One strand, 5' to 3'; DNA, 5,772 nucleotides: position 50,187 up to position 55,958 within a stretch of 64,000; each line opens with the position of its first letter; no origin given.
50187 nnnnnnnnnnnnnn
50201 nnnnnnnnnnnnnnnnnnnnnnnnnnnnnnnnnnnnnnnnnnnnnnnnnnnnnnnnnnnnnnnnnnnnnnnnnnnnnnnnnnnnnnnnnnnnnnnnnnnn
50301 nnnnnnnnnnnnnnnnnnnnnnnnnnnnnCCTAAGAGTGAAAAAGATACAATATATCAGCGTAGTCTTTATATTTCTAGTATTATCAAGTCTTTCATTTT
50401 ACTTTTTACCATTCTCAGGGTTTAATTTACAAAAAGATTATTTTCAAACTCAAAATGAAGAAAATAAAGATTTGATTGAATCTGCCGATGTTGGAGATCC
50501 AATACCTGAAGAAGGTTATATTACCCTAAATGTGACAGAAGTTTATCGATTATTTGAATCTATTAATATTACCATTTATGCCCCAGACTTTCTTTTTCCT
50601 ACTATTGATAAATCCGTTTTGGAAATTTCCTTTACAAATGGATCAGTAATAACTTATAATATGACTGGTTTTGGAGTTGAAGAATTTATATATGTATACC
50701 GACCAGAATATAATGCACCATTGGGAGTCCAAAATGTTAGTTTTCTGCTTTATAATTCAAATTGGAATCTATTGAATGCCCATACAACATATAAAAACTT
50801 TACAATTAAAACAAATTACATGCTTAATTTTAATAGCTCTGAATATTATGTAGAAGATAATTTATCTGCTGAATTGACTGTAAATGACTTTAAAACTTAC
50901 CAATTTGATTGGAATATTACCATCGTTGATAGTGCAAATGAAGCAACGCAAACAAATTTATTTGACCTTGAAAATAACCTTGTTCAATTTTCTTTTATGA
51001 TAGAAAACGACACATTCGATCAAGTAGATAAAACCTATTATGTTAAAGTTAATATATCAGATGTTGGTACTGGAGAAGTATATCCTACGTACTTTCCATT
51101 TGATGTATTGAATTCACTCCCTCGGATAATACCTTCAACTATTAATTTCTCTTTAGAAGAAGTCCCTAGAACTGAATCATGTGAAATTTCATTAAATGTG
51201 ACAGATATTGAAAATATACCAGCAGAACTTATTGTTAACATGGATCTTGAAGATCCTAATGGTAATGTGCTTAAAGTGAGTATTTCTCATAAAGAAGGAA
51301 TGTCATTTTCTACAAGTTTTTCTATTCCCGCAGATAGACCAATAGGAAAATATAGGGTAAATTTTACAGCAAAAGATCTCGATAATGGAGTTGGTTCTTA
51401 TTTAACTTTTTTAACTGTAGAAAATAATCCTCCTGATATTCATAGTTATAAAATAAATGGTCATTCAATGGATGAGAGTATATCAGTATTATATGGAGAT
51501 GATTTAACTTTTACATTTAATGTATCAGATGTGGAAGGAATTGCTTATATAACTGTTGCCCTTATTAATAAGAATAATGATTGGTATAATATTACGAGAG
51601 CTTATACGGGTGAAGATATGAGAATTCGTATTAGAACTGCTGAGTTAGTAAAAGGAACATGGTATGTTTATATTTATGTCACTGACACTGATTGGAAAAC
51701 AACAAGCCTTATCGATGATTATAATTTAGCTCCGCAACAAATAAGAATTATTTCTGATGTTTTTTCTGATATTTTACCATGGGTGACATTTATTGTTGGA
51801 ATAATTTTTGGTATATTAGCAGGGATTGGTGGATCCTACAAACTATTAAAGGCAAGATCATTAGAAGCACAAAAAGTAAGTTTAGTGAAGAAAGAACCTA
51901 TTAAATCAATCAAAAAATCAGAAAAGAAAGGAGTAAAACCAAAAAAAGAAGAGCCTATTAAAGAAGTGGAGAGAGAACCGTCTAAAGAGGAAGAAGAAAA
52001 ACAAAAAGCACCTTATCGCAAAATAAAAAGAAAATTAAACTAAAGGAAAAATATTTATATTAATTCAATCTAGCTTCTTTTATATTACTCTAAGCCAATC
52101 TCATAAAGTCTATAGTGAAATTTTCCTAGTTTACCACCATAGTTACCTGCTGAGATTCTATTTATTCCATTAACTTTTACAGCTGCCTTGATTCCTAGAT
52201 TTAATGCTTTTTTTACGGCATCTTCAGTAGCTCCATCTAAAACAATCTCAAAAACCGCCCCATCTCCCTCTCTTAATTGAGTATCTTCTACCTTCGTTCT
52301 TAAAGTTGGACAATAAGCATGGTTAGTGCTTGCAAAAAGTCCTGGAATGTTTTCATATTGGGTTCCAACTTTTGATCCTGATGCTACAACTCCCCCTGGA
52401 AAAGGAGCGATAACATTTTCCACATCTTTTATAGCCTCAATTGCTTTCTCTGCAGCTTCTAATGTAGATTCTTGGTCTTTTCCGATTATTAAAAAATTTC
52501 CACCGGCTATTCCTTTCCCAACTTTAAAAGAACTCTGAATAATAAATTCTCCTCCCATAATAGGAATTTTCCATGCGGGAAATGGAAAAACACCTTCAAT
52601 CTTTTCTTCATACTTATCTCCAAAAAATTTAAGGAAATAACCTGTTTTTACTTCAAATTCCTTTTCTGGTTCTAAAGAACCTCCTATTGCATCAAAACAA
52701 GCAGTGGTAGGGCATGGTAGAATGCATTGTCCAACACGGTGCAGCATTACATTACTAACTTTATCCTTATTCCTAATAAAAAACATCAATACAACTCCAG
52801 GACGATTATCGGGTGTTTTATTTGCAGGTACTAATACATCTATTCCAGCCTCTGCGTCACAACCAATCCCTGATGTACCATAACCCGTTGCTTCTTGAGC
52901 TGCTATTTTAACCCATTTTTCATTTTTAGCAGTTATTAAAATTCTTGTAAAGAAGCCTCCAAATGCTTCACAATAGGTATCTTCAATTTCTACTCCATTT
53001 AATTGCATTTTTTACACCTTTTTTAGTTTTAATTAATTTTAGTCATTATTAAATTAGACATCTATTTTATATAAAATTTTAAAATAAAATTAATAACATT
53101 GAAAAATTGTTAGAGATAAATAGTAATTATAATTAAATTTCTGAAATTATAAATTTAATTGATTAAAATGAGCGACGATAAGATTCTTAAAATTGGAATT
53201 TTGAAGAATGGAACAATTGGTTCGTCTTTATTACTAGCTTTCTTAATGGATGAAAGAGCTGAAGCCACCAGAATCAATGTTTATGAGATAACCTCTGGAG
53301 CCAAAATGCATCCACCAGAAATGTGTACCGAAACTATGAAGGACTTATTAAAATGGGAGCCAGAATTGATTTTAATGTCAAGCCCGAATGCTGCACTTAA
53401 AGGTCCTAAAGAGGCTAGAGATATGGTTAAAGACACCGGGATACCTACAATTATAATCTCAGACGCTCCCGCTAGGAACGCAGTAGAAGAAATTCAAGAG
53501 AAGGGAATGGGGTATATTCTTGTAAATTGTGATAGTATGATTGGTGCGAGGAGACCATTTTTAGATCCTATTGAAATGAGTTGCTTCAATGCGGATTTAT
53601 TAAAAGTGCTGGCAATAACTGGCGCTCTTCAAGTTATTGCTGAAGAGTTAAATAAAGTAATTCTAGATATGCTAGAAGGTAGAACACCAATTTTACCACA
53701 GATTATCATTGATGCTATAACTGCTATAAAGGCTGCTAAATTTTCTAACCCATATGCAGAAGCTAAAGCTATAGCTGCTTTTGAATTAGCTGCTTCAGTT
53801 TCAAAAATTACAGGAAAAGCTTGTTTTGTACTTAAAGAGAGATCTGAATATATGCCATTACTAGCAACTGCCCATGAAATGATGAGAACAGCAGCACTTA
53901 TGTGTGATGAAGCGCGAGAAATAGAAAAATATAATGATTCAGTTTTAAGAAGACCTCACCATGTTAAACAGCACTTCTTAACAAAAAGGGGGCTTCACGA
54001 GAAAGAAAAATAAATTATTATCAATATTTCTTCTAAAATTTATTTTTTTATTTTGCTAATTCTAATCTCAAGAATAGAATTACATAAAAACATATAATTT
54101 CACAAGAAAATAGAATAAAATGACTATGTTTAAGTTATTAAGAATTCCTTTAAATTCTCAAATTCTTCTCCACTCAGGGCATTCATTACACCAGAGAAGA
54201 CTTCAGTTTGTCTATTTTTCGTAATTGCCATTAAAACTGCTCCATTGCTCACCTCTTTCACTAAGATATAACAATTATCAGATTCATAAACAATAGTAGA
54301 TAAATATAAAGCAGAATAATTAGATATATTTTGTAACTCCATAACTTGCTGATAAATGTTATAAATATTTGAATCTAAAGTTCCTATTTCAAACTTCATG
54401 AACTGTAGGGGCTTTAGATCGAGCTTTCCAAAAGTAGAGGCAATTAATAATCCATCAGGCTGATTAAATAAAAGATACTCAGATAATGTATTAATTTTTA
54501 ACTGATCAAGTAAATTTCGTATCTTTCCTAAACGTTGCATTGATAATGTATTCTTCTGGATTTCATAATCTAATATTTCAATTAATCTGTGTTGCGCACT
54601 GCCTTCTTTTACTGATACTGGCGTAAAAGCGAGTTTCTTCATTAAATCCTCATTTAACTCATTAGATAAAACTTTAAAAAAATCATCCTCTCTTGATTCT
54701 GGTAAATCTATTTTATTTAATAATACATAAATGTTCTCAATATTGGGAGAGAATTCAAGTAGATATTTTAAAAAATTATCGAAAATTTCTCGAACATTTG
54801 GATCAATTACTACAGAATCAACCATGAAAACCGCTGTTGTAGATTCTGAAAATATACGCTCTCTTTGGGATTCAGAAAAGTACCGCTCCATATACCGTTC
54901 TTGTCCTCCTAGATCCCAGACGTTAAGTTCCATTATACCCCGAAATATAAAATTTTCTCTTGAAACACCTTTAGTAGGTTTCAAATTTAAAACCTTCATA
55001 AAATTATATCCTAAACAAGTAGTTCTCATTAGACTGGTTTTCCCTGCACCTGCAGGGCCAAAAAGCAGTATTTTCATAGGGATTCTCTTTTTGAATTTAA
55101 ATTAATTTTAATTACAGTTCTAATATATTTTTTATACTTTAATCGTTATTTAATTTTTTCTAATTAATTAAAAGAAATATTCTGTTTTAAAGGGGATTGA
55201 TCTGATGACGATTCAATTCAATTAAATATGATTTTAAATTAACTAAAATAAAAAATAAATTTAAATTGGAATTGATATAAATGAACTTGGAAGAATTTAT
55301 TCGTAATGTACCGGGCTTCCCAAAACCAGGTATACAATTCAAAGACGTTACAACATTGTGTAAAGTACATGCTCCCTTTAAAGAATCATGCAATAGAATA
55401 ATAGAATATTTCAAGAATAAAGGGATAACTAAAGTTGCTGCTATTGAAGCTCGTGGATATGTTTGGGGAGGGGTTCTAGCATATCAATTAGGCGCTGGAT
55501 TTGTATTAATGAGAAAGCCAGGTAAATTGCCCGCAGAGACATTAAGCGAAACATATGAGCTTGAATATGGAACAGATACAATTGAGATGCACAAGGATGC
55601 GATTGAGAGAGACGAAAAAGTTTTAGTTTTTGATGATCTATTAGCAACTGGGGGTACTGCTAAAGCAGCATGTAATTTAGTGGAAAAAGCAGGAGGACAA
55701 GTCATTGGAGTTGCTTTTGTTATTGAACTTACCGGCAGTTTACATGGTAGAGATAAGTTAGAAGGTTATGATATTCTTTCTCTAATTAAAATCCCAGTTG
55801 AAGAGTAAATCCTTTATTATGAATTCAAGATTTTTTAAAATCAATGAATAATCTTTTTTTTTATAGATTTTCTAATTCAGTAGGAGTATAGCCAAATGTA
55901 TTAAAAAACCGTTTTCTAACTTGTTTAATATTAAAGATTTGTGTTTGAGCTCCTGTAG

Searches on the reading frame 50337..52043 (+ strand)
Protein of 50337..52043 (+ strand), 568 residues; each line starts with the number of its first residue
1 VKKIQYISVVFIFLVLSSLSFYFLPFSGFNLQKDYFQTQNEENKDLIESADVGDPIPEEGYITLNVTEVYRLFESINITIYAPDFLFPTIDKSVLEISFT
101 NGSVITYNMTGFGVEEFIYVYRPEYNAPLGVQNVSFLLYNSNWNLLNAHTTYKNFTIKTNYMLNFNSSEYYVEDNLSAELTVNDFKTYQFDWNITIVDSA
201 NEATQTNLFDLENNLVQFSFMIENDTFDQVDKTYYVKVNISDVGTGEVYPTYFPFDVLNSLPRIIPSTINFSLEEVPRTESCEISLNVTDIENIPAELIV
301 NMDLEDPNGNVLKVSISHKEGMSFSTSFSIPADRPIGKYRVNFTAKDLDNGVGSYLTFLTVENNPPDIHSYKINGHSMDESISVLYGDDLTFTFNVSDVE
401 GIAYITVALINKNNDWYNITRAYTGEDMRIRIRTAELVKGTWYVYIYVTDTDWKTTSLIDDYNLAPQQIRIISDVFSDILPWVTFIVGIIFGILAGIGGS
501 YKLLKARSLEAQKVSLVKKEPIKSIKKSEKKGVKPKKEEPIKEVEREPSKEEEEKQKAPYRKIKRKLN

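Call 45: search_protein_families(library=pfam, proteins=[window:50337-52043:+])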
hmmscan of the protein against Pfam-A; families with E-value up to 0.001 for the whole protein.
window:50337-52043:+ (568 aa): 2 families
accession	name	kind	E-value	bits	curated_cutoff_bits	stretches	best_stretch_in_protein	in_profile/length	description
PF01835.25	MG2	-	0.00036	21.3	32.8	0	296-348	32-85/96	MG2 domain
PF15418.12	DUF4625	-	0.00097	19.9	27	0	364-418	12-64/131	Domain of unknown function (DUF4625)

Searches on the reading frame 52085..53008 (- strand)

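Call 45: search_protein_families(library=pfam, proteins=[window:52085-53008:-])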
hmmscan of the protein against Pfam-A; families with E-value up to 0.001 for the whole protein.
window:52085-53008:- (307 aa): 2 families
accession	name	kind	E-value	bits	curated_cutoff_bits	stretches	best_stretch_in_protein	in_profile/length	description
PF02741.20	FTR_C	-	6.7e-61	205.1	25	1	153-304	1-149/149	FTR, proximal lobe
PF01913.23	FTR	-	5.6e-50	169.4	27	1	1-150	1-142/142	Formylmethanofuran-tetrahydromethanopterin formyltransferase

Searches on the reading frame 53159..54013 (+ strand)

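Call 45: search_protein_families(library=pfam, proteins=[window:53159-54013:+])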
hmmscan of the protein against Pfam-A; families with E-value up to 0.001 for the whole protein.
window:53159-54013:+ (284 aa): 1 family
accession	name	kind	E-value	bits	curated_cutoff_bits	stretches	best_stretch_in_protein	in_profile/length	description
PF01993.23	MTD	-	2.4e-105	352.3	25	1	11-282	2-272/274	methylene-5,6,7,8-tetrahydromethanopterin dehydrogenase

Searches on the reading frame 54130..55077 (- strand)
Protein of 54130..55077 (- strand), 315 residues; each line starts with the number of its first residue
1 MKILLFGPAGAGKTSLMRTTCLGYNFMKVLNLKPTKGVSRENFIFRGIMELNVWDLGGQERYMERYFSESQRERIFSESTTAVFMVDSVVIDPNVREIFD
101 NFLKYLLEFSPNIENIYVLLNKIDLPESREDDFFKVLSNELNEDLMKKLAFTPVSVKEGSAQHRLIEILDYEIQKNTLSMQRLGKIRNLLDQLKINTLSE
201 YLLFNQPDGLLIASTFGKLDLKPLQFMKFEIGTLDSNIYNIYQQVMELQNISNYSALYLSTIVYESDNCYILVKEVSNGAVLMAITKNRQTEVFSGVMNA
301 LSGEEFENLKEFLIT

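Call 45: search_protein_families(library=pfam, proteins=[window:54130-55077:-])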
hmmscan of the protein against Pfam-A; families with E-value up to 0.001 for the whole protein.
window:54130-55077:- (315 aa): 5 families
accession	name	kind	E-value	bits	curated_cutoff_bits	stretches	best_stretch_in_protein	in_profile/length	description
PF04670.18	Gtr1_RagA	-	8.4e-23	81.4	22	1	2-147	1-146/232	Gtr1/RagA G protein conserved region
PF00025.27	Arf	-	1e-10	41.8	22.3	1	1-135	15-137/174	ADP-ribosylation factor family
PF08477.19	Roc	-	4.4e-07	30.6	27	1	2-124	1-119/119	Ras of Complex, Roc, domain of DAPkinase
PF09439.16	SRPRB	-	4e-05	23.5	25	1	2-143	5-140/178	Signal recognition particle receptor beta subunit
PF00071.28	Ras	-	5.4e-05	23.3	21.6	1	2-131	1-122/162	Ras family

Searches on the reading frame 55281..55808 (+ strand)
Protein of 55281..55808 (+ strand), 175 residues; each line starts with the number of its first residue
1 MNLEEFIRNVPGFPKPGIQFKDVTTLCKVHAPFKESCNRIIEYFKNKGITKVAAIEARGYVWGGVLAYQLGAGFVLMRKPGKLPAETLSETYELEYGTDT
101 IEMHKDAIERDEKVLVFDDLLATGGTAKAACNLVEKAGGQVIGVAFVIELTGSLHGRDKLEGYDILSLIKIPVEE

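Call 45: search_protein_families(library=pfam, proteins=[window:55281-55808:+])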
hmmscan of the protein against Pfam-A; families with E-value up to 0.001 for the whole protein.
window:55281-55808:+ (175 aa): 1 family
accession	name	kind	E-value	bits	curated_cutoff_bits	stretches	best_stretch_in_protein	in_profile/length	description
PF00156.33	Pribosyltran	-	7.9e-14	51.7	26.3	1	40-149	22-125/158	Phosphoribosyl transferase domain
